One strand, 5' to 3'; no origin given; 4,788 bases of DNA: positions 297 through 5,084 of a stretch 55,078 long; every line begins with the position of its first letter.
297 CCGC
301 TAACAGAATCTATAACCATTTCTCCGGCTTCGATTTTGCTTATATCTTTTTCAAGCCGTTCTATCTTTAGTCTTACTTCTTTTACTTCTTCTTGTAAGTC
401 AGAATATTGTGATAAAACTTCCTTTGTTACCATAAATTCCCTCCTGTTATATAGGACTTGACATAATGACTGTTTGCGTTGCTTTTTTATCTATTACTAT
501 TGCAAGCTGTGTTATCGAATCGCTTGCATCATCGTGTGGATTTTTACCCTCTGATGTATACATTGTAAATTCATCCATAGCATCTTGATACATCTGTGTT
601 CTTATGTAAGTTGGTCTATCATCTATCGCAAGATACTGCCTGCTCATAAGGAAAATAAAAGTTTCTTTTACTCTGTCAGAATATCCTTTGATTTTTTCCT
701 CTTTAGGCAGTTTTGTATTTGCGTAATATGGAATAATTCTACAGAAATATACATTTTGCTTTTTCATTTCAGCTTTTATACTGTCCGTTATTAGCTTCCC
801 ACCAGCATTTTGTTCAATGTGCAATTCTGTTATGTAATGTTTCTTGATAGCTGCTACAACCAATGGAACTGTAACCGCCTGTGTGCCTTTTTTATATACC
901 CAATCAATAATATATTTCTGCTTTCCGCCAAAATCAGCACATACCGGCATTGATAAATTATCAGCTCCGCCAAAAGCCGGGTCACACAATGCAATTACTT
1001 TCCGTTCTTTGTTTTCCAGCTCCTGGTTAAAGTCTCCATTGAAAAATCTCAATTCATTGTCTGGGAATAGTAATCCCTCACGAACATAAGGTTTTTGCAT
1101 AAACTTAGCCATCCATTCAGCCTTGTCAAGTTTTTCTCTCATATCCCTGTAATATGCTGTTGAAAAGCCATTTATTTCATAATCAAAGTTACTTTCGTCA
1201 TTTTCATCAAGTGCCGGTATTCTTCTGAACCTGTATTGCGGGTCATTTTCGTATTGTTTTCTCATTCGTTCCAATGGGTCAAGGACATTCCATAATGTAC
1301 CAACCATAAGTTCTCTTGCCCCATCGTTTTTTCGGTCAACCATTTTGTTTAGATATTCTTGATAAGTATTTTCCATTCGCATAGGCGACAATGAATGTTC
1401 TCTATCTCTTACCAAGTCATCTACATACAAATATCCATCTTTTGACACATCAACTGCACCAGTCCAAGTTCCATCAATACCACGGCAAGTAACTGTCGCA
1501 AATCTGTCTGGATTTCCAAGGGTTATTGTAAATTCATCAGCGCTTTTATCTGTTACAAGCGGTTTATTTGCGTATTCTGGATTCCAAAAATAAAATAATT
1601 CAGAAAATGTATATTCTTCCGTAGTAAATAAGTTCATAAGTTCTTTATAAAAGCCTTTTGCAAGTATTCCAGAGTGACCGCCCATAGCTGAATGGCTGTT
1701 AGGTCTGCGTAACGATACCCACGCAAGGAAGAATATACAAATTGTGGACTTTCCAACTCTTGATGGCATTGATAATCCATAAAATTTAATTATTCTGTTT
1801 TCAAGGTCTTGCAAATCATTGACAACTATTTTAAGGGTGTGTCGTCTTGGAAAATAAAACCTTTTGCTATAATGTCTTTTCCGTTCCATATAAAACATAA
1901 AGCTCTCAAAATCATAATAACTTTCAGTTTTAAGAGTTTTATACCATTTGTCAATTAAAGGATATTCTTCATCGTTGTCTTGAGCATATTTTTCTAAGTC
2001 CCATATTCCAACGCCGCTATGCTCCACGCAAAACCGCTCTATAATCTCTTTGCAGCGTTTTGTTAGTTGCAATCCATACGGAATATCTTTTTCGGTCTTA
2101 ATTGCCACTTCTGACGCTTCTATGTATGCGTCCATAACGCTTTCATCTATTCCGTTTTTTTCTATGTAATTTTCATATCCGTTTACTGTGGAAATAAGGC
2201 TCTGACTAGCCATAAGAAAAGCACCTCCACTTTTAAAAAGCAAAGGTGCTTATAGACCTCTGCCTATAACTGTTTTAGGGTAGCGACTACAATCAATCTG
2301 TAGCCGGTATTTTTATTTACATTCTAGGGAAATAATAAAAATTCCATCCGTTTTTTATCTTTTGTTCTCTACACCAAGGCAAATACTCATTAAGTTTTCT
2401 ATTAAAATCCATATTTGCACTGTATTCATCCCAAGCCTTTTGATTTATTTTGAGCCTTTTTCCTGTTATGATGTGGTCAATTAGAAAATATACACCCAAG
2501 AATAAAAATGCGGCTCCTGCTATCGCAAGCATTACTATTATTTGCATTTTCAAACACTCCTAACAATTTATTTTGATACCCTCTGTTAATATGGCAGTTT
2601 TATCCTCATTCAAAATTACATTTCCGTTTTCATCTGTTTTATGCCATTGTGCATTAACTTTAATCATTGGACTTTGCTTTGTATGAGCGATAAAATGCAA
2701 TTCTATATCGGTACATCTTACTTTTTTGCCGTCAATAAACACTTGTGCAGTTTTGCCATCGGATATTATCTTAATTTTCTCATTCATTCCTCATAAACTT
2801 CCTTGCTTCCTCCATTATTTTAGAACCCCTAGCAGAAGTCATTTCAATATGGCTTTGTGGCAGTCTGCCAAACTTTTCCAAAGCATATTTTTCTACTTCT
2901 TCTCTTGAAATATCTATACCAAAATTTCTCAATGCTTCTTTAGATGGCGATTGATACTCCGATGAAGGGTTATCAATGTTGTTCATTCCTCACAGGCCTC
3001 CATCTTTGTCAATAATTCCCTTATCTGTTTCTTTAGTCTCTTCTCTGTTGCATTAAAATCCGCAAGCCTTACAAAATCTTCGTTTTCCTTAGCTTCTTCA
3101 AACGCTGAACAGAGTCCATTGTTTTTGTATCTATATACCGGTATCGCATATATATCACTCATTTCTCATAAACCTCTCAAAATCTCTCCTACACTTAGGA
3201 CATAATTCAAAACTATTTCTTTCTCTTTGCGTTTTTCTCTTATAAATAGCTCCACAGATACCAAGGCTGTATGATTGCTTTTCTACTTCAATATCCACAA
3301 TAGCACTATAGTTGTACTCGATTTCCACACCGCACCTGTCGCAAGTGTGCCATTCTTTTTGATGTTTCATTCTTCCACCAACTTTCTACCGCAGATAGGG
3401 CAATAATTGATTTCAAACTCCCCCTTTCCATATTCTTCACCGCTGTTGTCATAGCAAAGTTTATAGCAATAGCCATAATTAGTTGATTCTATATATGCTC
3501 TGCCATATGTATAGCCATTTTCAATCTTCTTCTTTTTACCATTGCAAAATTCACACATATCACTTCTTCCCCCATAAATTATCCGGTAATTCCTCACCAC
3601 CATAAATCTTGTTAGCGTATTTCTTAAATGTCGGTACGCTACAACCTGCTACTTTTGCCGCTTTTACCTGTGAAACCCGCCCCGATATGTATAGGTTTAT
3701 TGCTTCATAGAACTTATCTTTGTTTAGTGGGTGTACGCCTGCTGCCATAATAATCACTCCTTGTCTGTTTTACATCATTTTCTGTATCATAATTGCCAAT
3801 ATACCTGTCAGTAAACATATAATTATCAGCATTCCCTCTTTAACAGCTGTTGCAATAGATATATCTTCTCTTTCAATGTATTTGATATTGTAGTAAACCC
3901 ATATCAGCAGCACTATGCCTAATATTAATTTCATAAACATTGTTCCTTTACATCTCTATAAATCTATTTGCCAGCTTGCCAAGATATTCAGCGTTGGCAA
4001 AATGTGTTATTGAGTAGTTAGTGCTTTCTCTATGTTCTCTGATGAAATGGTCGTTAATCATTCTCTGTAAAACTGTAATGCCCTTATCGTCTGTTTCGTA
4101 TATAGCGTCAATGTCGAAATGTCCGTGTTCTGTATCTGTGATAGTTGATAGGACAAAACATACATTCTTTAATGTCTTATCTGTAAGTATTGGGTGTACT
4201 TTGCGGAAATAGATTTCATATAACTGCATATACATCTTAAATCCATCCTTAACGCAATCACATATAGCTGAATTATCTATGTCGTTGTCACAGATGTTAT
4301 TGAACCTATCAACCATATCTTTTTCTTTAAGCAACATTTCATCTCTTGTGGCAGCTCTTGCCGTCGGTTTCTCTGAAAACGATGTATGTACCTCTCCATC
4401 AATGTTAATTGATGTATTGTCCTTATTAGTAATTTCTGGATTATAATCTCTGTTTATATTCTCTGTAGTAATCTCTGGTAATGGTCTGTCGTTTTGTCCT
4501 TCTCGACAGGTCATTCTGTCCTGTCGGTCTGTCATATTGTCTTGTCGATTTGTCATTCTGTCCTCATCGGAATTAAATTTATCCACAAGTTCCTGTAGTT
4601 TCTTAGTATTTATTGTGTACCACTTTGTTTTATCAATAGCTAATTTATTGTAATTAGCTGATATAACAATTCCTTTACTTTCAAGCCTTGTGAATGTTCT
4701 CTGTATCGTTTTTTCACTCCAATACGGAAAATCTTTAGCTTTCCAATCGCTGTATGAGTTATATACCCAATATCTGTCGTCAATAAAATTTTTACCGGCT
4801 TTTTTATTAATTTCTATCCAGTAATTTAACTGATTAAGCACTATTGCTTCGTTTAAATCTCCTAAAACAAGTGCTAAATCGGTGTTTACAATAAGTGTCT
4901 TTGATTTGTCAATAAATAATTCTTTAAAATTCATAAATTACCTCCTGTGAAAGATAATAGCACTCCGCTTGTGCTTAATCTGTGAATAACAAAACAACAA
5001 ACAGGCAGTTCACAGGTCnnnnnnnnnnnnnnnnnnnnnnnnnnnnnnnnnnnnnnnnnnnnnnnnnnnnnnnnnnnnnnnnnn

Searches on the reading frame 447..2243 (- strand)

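Call 49: search_protein_families(library=phrogs, proteins=[window:447-2243:-], max_evalue=0.001)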
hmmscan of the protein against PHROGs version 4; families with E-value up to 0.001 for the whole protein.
window:447-2243:- (598 aa): 4 families
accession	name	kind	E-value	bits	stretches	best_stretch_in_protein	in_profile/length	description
phrog_38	-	head and packaging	2.3e-47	163.1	1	97-589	258-708/760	terminase large subunit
phrog_30251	-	head and packaging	5.1e-17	62.4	1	125-589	28-466/799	terminase large subunit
phrog_4758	-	head and packaging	1.3e-13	51.9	1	105-349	13-240/243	terminase large subunit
phrog_5573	-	head and packaging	9.5e-08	32.7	1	336-587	11-237/250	terminase large subunit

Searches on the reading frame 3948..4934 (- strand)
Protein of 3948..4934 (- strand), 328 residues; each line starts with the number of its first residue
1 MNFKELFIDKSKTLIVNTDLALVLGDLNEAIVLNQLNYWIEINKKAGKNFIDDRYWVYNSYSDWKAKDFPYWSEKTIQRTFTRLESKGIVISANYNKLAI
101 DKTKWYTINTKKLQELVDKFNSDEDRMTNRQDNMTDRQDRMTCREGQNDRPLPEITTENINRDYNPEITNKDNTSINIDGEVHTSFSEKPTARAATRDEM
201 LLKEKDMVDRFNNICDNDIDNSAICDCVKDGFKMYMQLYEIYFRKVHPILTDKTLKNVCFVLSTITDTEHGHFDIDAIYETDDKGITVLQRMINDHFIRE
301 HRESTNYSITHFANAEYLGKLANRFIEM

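Call 49: search_protein_families(library=phrogs, proteins=[window:3948-4934:-], max_evalue=0.001)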
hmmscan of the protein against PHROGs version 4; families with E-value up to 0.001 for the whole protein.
window:3948-4934:- (328 aa): 7 families
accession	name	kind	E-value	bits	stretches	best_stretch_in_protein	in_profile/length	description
phrog_6493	-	DNA, RNA and nucleotide metabolism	3.8e-35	122.5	1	12-161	10-144/261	DnaD-like helicase loader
phrog_11233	-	DNA, RNA and nucleotide metabolism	1.1e-28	101.5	1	13-132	3-122/297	replication initiation protein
phrog_428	-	DNA, RNA and nucleotide metabolism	1.3e-17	65.1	1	8-178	84-232/455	replication initiation protein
phrog_678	-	DNA, RNA and nucleotide metabolism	7.7e-11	43.1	1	25-177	80-196/346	replication initiation O-like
phrog_9773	-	DNA, RNA and nucleotide metabolism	9.3e-07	29.8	1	23-218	23-202/288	replication initiation O-like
phrog_270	-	DNA, RNA and nucleotide metabolism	2.8e-06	27.9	1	32-165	46-152/383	replication initiation protein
phrog_391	-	DNA, RNA and nucleotide metabolism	0.00037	21.2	1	68-176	45-151/298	replication initiation O-like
